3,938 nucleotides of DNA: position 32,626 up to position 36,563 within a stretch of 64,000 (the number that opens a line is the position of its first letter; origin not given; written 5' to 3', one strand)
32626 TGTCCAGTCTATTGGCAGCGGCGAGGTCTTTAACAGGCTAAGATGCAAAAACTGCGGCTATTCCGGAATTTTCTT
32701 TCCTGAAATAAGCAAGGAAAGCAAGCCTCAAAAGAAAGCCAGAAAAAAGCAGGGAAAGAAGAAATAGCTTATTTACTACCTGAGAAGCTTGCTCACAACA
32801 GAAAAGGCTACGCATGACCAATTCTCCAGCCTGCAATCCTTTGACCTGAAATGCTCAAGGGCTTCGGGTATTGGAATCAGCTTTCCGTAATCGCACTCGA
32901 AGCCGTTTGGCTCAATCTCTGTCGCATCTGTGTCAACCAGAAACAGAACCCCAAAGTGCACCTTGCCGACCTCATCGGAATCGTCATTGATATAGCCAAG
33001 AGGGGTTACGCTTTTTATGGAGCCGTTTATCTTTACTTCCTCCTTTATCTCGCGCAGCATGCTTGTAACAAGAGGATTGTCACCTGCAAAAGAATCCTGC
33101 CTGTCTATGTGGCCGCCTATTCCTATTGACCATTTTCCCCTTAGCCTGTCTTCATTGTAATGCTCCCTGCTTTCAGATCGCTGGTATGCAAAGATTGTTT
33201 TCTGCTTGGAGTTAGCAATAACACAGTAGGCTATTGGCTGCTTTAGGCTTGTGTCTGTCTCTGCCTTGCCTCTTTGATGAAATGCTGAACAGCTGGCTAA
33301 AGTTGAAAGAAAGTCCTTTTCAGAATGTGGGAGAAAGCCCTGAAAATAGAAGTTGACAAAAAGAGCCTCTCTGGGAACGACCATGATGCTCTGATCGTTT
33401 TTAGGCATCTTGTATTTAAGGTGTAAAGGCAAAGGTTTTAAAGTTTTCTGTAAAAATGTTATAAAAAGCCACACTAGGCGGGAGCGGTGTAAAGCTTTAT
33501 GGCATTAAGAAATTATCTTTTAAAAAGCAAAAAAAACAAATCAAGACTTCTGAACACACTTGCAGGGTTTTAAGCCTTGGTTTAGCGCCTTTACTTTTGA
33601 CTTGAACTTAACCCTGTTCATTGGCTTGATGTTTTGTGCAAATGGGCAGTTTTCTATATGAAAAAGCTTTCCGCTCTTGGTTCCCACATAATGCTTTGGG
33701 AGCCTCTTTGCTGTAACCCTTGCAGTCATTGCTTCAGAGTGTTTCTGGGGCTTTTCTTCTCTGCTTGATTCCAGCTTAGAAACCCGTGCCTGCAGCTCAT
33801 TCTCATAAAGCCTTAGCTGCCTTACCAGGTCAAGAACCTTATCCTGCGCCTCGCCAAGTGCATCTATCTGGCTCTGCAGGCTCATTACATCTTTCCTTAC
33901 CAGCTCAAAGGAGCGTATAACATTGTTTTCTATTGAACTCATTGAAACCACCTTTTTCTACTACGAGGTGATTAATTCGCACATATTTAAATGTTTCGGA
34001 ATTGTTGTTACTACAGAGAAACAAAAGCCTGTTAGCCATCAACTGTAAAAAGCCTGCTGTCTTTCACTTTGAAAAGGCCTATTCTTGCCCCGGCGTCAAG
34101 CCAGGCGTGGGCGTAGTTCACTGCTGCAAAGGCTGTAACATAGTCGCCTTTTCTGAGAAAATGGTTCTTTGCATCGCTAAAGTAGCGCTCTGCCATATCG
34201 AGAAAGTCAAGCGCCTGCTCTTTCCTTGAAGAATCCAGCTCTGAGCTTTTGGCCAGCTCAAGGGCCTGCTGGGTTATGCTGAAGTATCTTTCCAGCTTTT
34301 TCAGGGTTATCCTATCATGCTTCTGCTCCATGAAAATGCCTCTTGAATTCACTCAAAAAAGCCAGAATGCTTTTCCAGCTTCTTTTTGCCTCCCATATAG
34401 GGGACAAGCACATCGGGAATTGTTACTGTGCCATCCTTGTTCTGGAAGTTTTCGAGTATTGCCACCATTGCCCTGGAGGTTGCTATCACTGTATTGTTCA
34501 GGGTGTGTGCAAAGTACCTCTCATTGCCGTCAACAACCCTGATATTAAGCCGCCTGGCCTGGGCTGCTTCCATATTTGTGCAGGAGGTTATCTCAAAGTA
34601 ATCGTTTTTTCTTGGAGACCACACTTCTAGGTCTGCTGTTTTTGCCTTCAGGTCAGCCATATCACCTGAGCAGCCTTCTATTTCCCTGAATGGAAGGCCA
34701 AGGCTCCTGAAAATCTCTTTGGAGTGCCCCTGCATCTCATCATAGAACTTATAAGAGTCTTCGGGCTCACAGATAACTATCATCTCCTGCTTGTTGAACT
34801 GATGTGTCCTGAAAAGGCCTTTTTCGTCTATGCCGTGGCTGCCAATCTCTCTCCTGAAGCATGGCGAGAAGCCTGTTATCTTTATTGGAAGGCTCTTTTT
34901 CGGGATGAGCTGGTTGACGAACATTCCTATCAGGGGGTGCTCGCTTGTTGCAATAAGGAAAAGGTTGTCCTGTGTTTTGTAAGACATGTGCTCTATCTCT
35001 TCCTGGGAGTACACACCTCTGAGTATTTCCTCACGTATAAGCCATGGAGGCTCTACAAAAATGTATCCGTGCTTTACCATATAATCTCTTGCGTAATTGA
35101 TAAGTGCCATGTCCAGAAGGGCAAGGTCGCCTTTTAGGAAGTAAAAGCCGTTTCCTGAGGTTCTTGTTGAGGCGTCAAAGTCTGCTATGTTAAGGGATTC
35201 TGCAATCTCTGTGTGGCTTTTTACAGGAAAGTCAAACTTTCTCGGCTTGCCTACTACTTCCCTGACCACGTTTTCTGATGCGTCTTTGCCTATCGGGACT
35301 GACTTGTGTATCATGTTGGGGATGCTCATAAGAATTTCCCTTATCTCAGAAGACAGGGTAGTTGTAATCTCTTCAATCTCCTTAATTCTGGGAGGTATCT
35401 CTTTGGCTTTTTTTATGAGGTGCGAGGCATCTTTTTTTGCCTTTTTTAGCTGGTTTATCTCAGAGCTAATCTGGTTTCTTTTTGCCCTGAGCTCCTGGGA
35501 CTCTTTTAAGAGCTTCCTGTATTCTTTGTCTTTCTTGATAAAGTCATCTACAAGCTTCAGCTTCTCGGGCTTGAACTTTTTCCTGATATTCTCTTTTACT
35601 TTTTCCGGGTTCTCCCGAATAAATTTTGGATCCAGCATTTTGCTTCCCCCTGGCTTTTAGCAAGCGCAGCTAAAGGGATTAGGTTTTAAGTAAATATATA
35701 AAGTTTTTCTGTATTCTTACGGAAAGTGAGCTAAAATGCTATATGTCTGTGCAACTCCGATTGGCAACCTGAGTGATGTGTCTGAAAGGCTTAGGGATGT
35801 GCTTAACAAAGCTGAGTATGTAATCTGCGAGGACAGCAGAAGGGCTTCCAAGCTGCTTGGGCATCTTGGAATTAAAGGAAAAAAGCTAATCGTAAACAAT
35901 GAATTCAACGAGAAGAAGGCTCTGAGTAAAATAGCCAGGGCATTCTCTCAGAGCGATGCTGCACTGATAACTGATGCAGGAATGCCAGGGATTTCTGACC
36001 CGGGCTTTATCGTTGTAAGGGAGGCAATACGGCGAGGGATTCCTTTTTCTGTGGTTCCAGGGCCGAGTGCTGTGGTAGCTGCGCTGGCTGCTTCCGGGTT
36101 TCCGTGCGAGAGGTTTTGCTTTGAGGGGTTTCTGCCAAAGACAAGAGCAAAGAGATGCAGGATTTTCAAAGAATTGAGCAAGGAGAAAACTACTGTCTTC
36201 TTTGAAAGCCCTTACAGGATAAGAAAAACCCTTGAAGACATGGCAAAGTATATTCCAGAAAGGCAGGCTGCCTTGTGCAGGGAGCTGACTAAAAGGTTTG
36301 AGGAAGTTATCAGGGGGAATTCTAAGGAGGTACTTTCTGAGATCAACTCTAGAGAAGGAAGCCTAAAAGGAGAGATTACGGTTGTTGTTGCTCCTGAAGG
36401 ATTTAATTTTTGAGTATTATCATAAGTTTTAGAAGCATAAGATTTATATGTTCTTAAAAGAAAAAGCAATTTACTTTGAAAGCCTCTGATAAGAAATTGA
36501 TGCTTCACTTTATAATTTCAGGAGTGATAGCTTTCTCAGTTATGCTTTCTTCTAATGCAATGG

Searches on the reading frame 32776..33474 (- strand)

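Call 51: search_protein_families(library=pfam, max_evalue=0.0001, proteins=[window:32776-33474:-])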
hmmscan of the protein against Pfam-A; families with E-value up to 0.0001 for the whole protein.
window:32776-33474:- (232 aa): 1 family
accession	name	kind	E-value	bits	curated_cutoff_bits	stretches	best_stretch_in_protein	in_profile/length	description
PF00293.34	NUDIX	-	3.2e-06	27.6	21.1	1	79-205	3-118/134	NUDIX domain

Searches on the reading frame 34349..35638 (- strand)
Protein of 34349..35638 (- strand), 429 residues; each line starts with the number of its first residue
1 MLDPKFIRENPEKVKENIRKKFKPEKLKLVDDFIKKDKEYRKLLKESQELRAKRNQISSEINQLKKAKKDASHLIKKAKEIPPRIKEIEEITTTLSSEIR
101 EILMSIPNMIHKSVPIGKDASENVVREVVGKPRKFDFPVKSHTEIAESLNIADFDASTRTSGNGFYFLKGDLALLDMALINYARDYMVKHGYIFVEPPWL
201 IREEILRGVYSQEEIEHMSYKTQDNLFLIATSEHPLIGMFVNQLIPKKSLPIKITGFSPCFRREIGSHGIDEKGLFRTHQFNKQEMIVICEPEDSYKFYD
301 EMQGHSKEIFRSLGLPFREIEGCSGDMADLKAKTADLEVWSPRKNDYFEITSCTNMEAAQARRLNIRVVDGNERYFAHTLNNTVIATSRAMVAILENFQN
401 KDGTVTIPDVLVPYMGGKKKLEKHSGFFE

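Call 9: search_protein_families(library=pfam, max_evalue=0.00001, proteins=[window:34349-35638:-])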
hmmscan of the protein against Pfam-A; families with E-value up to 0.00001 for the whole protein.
window:34349-35638:- (429 aa): 2 families
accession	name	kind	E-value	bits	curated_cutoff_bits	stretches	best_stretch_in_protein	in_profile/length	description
PF00587.30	tRNA-synt_2b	-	1.7e-36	126.4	29.3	1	222-398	7-179/179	tRNA synthetase class II core domain (G, H, P, S and T)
PF02403.27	Seryl_tRNA_N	-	4.4e-28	98.1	28.2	1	1-109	1-107/108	Seryl-tRNA synthetase N-terminal domain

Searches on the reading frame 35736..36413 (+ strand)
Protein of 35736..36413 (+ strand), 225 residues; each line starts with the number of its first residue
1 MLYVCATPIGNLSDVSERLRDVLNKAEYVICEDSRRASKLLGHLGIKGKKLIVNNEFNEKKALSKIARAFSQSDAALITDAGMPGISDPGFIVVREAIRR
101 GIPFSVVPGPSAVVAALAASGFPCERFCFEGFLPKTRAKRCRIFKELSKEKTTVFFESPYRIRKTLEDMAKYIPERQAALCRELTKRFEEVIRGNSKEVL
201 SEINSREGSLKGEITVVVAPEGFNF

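Call 51: search_protein_families(library=pfam, max_evalue=0.0001, proteins=[window:35736-36413:+])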
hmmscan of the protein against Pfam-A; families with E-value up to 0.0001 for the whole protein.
window:35736-36413:+ (225 aa): 1 family
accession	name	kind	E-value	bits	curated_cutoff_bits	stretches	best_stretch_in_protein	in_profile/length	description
PF00590.25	TP_methylase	-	2.8e-29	103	27.8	1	1-199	1-211/212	Tetrapyrrole (Corrin/Porphyrin) Methylases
